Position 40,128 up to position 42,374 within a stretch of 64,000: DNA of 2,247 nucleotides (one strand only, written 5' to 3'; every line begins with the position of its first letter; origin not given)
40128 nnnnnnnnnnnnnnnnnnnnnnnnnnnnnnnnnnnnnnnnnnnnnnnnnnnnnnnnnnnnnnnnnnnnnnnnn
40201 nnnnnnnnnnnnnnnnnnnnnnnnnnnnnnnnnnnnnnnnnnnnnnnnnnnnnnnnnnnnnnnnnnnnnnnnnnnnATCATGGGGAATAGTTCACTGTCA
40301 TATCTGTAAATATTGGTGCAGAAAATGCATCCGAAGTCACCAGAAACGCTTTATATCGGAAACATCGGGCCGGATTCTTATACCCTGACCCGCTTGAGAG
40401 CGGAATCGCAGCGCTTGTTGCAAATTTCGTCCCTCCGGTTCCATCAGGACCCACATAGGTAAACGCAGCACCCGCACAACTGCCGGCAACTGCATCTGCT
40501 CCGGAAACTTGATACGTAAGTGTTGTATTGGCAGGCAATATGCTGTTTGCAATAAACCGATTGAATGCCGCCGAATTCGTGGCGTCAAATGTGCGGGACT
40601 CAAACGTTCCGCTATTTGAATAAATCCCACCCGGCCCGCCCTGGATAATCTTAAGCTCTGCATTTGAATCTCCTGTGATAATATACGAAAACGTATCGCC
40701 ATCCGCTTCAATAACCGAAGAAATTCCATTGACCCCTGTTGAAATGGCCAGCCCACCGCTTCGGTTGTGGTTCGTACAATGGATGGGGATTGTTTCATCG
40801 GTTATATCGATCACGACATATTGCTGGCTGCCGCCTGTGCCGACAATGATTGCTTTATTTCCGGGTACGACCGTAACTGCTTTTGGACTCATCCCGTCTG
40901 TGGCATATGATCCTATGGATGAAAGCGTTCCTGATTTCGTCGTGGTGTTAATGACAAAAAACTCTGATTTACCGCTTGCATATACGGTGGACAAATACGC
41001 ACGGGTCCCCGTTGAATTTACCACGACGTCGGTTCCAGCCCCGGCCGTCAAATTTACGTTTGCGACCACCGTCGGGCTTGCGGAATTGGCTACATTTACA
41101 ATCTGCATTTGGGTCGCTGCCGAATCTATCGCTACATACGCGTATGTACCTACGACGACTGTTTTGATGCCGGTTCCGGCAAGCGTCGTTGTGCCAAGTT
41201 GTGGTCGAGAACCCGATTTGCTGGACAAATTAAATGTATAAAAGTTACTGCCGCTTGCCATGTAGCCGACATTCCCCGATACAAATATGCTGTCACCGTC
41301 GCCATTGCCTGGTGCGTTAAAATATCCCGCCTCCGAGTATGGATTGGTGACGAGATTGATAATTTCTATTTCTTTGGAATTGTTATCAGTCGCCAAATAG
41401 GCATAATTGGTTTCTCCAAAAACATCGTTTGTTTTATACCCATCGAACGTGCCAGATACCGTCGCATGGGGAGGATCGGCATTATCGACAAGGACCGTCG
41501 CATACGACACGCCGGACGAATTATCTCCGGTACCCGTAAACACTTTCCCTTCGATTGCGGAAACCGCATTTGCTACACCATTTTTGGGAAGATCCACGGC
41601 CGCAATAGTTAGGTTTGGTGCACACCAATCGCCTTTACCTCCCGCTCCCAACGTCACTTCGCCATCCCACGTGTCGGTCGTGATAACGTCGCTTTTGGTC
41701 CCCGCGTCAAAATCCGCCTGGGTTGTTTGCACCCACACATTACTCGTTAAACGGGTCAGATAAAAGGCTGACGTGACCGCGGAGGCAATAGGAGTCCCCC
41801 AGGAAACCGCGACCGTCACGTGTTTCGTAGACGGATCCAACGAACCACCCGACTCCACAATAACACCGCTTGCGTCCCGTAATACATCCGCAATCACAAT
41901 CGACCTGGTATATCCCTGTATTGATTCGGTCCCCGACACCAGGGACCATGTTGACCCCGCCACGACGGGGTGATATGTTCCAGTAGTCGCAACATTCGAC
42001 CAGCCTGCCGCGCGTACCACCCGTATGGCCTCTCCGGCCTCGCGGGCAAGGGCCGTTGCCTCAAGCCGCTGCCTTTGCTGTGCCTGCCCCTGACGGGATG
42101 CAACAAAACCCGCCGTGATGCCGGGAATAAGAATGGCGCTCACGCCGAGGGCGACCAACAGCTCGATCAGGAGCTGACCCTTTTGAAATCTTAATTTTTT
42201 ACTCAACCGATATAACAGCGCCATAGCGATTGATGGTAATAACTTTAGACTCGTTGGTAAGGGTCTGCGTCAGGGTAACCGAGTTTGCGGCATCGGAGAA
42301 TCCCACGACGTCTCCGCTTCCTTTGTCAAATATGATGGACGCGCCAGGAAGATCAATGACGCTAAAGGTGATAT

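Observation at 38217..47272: Gram-positive/CPR-style type IV pilus locus co-directional with typA; five prepilin-like genes including a 648 aa subunit and an uncharacterised C-terminally anchored protein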

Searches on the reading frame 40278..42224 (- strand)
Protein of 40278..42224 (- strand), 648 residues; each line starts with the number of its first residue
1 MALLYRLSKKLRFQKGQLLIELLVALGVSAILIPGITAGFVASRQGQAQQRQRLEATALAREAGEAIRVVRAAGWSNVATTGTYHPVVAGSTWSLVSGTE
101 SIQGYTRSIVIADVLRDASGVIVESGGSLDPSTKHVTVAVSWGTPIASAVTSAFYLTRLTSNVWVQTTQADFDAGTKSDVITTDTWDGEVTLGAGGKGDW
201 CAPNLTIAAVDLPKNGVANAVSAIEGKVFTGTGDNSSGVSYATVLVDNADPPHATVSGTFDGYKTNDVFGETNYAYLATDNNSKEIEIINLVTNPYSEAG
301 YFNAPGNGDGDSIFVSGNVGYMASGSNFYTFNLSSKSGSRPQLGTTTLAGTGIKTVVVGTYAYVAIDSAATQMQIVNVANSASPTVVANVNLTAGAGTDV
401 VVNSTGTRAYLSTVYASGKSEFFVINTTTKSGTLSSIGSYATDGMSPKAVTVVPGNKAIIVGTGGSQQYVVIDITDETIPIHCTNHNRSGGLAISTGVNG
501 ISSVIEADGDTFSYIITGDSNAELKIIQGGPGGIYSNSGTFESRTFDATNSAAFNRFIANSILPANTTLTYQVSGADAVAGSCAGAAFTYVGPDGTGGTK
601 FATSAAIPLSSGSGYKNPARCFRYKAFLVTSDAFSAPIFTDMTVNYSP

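Call 3: search_protein_families(library=pfam, proteins=[window:40278-42224:-], max_evalue=0.1)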
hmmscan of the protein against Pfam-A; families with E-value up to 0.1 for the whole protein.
window:40278-42224:- (648 aa): 0 families

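Call 4: search_protein_families(library=ncbifam, proteins=[window:40278-42224:-], max_evalue=0.1)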
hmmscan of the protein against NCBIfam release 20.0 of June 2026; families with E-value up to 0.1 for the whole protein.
window:40278-42224:- (648 aa): 1 family
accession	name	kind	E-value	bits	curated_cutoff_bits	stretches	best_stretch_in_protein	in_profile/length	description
NF041013.1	T4P_ComGE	equivalog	0.011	15.8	49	1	14-63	3-52/83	competence type IV pilus minor pilin ComGE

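Call 10: find_homologous_proteins(query=window:40278-42224:-)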
Query window:40278-42224:- (648 aa): 1003 proteins with E <= 0.001 among 8000 candidates; the best 120 are listed.
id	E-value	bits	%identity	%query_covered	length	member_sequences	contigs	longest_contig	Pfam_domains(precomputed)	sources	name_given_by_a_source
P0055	0.0e+0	1398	100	100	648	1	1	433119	-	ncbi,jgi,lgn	-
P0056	0.0e+0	1085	78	94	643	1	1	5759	-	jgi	jgi:hypothetical protein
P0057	0.0e+0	1069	76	98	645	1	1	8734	-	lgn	-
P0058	0.0e+0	1059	74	100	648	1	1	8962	-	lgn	-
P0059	0.0e+0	1057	74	99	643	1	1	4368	PF08309.18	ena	-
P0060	0.0e+0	1054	74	99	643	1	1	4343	-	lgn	-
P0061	0.0e+0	1049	74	99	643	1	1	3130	PF08309.18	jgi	-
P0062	0.0e+0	1047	74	94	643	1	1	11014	PF08309.18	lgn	-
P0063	0.0e+0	1036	72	100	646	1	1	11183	PF08309.18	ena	-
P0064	0.0e+0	1027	72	99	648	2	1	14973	PF08309.18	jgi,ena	-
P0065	0.0e+0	1025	72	99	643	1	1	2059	-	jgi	jgi:type II secretory pathway pseudopilin PulG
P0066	0.0e+0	1017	71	100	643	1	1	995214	-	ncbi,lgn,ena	-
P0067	0.0e+0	1016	71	100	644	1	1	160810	-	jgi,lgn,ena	-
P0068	0.0e+0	1013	73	99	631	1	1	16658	PF08309.18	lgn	-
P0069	0.0e+0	1010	73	94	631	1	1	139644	-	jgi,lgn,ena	-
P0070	5.4e-297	1004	73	99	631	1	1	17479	PF08309.18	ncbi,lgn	-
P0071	2.8e-293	992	71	98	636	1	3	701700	PF08309.18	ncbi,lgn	-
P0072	8.2e-292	987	70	100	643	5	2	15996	PF08309.18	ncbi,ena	-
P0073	9.3e-290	981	71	96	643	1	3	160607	PF08309.18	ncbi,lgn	-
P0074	8.6e-287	971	69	100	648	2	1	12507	PF08309.18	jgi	jgi:type II secretory pathway pseudopilin PulG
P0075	1.9e-286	970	70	99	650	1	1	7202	PF08309.18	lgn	-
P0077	1.1e-277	941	68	94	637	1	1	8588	PF08309.18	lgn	-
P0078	2.0e-272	923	67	99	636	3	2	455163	PF08309.18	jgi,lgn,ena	jgi:type II secretory pathway pseudopilin PulG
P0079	6.5e-270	915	67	95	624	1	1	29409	PF08309.18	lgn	-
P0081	1.7e-264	897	65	98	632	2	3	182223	PF08309.18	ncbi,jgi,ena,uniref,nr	ncbi:hypothetical protein A2363_01870 [Candidatus Gottesmanbacteria bacterium RIFOXYB1_FULL_47_11]|u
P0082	8.6e-264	895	65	98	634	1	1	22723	PF08309.18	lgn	-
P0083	3.1e-258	876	63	100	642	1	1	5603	PF08309.18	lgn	-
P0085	5.4e-252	856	61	99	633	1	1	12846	PF08309.18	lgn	-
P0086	2.1e-250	851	64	96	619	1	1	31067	PF08309.18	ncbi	-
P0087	2.2e-249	847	61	98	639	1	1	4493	PF08309.18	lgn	-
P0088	1.2e-245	835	58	99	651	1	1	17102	PF08309.18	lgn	-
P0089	1.8e-243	828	59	99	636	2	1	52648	PF08309.18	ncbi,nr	ncbi:hypothetical protein HYV22_02425 [Candidatus Gottesmanbacteria bacterium]|nr:hypothetical prote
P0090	8.8e-241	819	51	83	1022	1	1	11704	PF08309.18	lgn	-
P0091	2.0e-240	818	48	93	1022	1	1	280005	PF08309.18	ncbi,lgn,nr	ncbi:MAG TPA: hypothetical protein VM077_01330 [Candidatus Limnocylindrales bacterium]|nr:hypothetic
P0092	9.5e-240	815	60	99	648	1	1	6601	PF07963.18,PF08309.18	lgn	-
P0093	1.3e-236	805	60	99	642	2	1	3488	PF08309.18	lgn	-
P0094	6.0e-236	803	50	83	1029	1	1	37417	PF08309.18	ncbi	-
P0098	4.3e-231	787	57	99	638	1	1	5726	PF08309.18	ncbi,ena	-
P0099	2.0e-229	781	76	72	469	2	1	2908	PF08309.18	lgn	-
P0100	4.8e-229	780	57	100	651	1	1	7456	PF08309.18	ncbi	-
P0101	5.4e-229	780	57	99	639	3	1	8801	PF08309.18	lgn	-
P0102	2.4e-228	778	52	81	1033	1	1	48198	PF08309.18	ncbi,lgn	-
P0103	5.0e-228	777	57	98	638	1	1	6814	PF08309.18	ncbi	-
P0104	1.4e-227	775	51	80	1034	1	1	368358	PF08309.18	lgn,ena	-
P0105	1.6e-227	775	57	100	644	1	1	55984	PF08309.18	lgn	-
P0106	1.9e-227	775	57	94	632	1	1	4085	PF08309.18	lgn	-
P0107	3.1e-227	774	56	100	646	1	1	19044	PF08309.18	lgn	-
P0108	9.7e-227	772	56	100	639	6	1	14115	PF08309.18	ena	-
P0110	2.9e-226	771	58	98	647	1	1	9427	PF08309.18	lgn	-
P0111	3.2e-225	767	52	80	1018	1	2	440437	PF08309.18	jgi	jgi:type II secretory pathway pseudopilin PulG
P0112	4.9e-225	767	50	81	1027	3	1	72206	PF08309.18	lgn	-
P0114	6.8e-225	766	57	100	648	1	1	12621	PF08309.18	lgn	-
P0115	7.3e-225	766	50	82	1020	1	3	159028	PF08309.18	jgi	jgi:type II secretory pathway pseudopilin PulG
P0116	1.4e-224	765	51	81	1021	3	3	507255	PF08309.18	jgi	jgi:type II secretory pathway pseudopilin PulG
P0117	3.6e-224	764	56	99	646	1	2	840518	PF08309.18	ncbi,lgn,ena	-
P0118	4.8e-224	764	57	94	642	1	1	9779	PF08309.18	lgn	-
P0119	1.7e-223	762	57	98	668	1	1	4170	PF08309.18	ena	-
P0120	2.3e-223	761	49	79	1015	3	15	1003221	PF09826.16,PF08309.18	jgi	jgi:type II secretory pathway pseudopilin PulG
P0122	6.7e-223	760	55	99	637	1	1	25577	PF08309.18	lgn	-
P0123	7.5e-223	760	58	98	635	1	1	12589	PF08309.18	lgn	-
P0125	1.0e-222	759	58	98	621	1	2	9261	PF08309.18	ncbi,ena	-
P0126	1.1e-222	759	49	82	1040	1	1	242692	PF08309.18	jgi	jgi:hypothetical protein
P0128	1.2e-221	756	55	99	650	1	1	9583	PF08309.18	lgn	-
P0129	1.3e-221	756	54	99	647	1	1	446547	PF08309.18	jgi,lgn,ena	-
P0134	4.6e-221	754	56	98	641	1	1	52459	PF08309.18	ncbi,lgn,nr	ncbi:hypothetical protein HY410_00420 [Candidatus Gottesmanbacteria bacterium]|nr:hypothetical prote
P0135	4.8e-221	754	56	100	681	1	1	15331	PF08309.18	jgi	-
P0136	1.1e-220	752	55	98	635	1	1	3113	PF08309.18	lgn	-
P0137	1.3e-220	752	55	99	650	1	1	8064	PF08309.18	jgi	jgi:hypothetical protein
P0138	1.4e-220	752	56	98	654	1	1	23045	PF08309.18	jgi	jgi:type II secretory pathway pseudopilin PulG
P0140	2.0e-220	752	56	100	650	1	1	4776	PF08309.18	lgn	-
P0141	2.9e-220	751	55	100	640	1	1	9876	PF08309.18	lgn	-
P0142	3.6e-220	751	55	99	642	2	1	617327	PF08309.18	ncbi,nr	ncbi:MAG: hypothetical protein HYT08_01680 [Candidatus Levybacteria bacterium]|nr:hypothetical prote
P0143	6.6e-220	750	57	94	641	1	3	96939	PF08309.18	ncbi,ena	-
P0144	1.1e-219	749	55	99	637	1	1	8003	PF08309.18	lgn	-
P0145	3.7e-219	747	55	100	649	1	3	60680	PF08309.18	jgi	jgi:type II secretory pathway pseudopilin PulG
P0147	4.6e-219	747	55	99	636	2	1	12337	PF08309.18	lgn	-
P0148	4.9e-219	747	51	81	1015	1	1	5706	PF08309.18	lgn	-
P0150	2.7e-218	745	56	98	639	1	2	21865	PF08309.18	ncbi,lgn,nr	ncbi:MAG: hypothetical protein HY430_02615 [Candidatus Levybacteria bacterium]|nr:hypothetical prote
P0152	5.0e-218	744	55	100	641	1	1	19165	PF08309.18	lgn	-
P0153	5.8e-218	743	57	98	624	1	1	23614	PF08309.18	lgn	-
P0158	2.3e-216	738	55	98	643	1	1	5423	PF08309.18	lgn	-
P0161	1.2e-215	736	56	98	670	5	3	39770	PF08309.18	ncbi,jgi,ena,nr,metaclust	ncbi:MAG: hypothetical protein A2868_00125 [Candidatus Levybacteria bacterium RIFCSPHIGHO2_01_FULL_4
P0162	1.6e-215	735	56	100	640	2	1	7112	PF08309.18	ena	-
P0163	2.4e-215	735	55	98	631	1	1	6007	PF08309.18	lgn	-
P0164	2.4e-215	735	56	98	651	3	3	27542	PF08309.18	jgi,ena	-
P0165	3.0e-215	734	56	98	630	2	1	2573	PF08309.18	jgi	jgi:type II secretory pathway pseudopilin PulG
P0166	4.8e-215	734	55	98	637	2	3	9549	PF08309.18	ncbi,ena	ncbi:MAG: prepilin-type N-terminal cleavage/methylation domain-containing protein [Patescibacteria g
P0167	5.1e-215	734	54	100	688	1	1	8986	PF08309.18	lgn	-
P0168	6.6e-215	733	56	98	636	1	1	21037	PF08309.18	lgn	-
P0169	1.3e-214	732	56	98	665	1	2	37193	PF08309.18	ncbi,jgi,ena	-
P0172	3.1e-214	731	53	98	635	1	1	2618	PF08309.18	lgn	-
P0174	4.0e-214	731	55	98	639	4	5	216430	PF08309.18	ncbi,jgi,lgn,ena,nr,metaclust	ncbi:hypothetical protein A2379_04215 [Candidatus Amesbacteria bacterium RIFOXYB1_FULL_47_13]|nr:MAG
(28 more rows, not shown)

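Call 15: search_solved_structures(query=window:40278-42224:-, max_evalue=1)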
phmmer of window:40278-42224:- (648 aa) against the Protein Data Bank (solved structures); distinct sequences matched with E-value up to 1: 2.
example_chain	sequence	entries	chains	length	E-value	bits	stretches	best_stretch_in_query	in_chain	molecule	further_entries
8kb8_A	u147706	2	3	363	0.57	11.9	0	422-504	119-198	WD repeat-containing protein 91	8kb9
6vyc_A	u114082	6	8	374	0.61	11.8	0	423-504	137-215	WD repeat-containing protein 91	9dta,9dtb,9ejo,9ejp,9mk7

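Call 29: predict_structure(alignment_id=A2)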
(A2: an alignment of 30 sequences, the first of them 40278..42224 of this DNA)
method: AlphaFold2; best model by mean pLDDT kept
length: 648 residues; sequences in the alignment: 30
mean_pLDDT: 85.8   pTM: 0.72
mean pLDDT of the five models: 85.8, 85.6, 84.9, 81.4, 80.5
residues with pLDDT >= 90: 328; 70-90: 244; 50-70: 69; < 50: 7
segments of 3 or more residues with pLDDT < 50: 1-3, 10-13
pLDDT, mean of each block of 10 residues (from residue 1): 52 55 70 63 58 85 88 82 91 91 91 78 80 88 78 81 86 91 75 81 72 78 92 70 86 87 89 92 88 91 84 96 96 95 96 95 96 98 97 95 93 95 95 95 93 92 92 92 76 88 84 84 80 84 90 89 91 92 89 90 89 78 96 90 87
secondary structure, 60 per line:
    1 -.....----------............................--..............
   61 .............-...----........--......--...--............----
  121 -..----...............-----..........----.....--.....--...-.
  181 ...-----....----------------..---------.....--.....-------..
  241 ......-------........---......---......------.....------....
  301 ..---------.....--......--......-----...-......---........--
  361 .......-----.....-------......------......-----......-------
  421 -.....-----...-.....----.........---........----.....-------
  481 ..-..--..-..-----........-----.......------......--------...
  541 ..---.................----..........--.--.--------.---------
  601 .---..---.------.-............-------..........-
elements in order: H2-6 H17-44 H47-73 E82-89 E92-97 E100-102 E105-116 E128-142 E148-157 E162-166 H169-173 E176-178 E180-183 E189-192 E220-224 E227-231 E239-246 E254-261 E265-270 E274-279 E286-290 E297-302 E312-316 E319-324 E327-332 E338-340 E342-347 E351-358 E361-367 E373-377 E385-390 E397-402 E408-413 E422-426 E432-434 E436-440 E445-453 E457-464 E469-473 E498-505 E511-517 E524-529 E538-542 E546-562 E567-576 E619-630 E638-647

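Call 32: find_encoding_contigs(protein=P0055, flank=10000, max_places=3)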
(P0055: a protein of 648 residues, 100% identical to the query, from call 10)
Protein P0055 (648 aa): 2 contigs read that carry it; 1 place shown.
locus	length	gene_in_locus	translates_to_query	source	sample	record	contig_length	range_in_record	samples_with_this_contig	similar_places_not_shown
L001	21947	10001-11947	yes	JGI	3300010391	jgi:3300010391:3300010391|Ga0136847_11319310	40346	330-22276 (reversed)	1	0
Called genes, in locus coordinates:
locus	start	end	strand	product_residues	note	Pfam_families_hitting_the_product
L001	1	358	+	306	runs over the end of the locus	PF08003:Methyltransf_9, PF01209:Ubie_methyltran, PF05175:MTS, PF01135:PCMT, PF06325:PrmA, PF13489:Methyltransf_23, PF13847:Methyltransf_31, PF08241:Methyltransf_11, +5 more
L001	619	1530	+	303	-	PF08240:ADH_N (faint), PF00107:ADH_zinc_N, PF13602:ADH_zinc_N_2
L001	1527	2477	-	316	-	-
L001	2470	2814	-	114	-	-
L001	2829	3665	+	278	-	PF24517:CBM96 (weak)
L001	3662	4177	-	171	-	PF01625:PMSR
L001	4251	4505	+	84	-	PF04014:MazE_antitoxin (faint)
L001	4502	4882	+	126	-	PF01850:PIN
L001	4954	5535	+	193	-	PF00009:GTP_EFTU, PF01926:MMR_HSR1, PF02421:FeoB_N (faint)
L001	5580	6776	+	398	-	PF03144:GTP_EFTU_D2 (weak), PF00679:EFG_C, PF21018:BipA_C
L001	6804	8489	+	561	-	PF05157:MshEN, PF00437:T2SSE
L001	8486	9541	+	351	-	PF00482:T2SSF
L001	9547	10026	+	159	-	PF07963:N_methyl (faint)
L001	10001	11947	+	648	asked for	-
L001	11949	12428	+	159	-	-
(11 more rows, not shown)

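Call 69: search_protein_families(library=pfam, proteins=[P0091, P0120], max_evalue=1)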
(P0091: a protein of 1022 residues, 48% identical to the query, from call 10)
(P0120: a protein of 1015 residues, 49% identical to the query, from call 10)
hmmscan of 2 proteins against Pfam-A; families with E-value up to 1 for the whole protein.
P0091 (1022 aa): 2 families
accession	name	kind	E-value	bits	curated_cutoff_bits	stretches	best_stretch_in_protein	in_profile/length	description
PF08309.17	LVIVD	-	2.6e-08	33.5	20.2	1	365-395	2-30/42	LVIVD repeat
PF07963.17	N_methyl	-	0.0011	18.9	21.2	1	14-33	4-23/27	Prokaryotic N-terminal methylation motif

P0120 (1015 aa): 4 families
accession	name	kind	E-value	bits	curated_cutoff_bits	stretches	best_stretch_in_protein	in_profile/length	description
PF08309.17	LVIVD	-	1.8e-09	37.2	20.2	2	357-388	2-31/42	LVIVD repeat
PF09826.15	Beta_propel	-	1.1e-06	28.3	22.4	2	327-523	24-189/495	Beta propeller domain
PF07963.17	N_methyl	-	0.013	15.5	21.2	1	2-22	3-23/27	Prokaryotic N-terminal methylation motif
PF22006.2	PilZ-like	-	0.1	13.3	27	1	376-435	13-69/90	PilZ domain-like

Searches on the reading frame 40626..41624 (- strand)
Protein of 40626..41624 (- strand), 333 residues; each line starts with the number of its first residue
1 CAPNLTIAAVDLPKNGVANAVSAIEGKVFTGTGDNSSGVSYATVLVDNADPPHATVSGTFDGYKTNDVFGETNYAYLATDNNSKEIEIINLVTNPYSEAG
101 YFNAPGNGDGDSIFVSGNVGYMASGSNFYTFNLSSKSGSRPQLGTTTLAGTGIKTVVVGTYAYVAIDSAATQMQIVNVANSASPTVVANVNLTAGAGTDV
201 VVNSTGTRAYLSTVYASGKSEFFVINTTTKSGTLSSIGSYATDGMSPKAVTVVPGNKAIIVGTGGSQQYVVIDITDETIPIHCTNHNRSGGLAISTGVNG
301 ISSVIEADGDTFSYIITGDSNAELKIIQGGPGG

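Call 69: search_protein_families(library=pfam, proteins=[window:40626-41624:-], max_evalue=1)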
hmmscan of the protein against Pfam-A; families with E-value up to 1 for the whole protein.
seq(333 aa): 1 family
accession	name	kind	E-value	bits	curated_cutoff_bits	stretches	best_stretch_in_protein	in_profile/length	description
PF08309.17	LVIVD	-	0.0093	15.7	20.2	1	156-191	8-41/42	LVIVD repeat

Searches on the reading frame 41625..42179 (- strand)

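Call 69: search_protein_families(library=pfam, proteins=[window:41625-42179:-], max_evalue=1)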
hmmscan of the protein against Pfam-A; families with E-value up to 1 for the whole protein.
seq(185 aa): 1 family
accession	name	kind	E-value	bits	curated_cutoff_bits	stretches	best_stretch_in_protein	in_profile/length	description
PF11773.13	ComGE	-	0.042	14.2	25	1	3-48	1-46/82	Competence system putative prepilin ComGE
